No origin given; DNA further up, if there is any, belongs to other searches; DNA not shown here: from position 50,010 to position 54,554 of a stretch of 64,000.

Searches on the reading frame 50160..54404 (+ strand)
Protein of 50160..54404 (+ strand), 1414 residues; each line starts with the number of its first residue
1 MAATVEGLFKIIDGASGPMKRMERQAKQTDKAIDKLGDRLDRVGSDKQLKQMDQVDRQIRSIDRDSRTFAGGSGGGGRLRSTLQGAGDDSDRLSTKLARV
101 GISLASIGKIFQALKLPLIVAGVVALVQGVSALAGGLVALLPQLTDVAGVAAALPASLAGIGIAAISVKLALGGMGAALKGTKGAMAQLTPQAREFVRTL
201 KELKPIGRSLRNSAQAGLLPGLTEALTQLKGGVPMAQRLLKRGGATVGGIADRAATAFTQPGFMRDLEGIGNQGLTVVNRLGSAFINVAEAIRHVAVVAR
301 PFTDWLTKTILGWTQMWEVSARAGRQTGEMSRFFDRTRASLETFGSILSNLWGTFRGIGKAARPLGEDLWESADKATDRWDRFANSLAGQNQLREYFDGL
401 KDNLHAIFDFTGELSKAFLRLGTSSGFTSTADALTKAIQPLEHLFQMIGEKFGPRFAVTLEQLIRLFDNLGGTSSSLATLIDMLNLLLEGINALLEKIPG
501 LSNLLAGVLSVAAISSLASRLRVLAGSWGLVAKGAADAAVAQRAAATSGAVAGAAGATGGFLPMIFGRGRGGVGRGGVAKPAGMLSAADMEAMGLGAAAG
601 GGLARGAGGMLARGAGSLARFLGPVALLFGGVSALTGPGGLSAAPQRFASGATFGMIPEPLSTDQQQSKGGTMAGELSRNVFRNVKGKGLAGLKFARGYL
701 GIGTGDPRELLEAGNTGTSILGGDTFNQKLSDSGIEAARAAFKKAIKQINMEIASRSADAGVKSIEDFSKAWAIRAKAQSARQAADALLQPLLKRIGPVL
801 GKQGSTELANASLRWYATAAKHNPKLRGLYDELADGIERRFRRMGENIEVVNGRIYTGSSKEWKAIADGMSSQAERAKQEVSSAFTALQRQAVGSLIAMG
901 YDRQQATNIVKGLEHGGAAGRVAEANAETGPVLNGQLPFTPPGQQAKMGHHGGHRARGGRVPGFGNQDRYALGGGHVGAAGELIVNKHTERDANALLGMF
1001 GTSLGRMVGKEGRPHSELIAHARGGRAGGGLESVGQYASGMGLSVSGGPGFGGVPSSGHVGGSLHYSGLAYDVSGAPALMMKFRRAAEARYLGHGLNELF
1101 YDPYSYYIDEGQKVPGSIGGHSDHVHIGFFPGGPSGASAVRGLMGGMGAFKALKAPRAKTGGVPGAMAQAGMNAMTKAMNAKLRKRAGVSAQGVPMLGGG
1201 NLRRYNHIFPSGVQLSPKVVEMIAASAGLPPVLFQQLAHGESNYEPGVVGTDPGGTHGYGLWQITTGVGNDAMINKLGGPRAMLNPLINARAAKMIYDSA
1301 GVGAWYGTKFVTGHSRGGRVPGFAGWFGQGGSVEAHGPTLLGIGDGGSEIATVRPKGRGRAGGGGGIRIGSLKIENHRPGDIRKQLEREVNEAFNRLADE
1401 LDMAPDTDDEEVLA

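Call 89: search_protein_families(library=pfam, proteins=[window:50160-54404:+], max_evalue=0.001)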
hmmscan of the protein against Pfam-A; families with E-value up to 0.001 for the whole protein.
window:50160-54404:+ (1414 aa): 1 family
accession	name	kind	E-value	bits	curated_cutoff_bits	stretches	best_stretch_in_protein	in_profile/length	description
PF01464.25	SLT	-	0.00033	20.7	21.3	1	1222-1294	5-73/117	Transglycosylase SLT domain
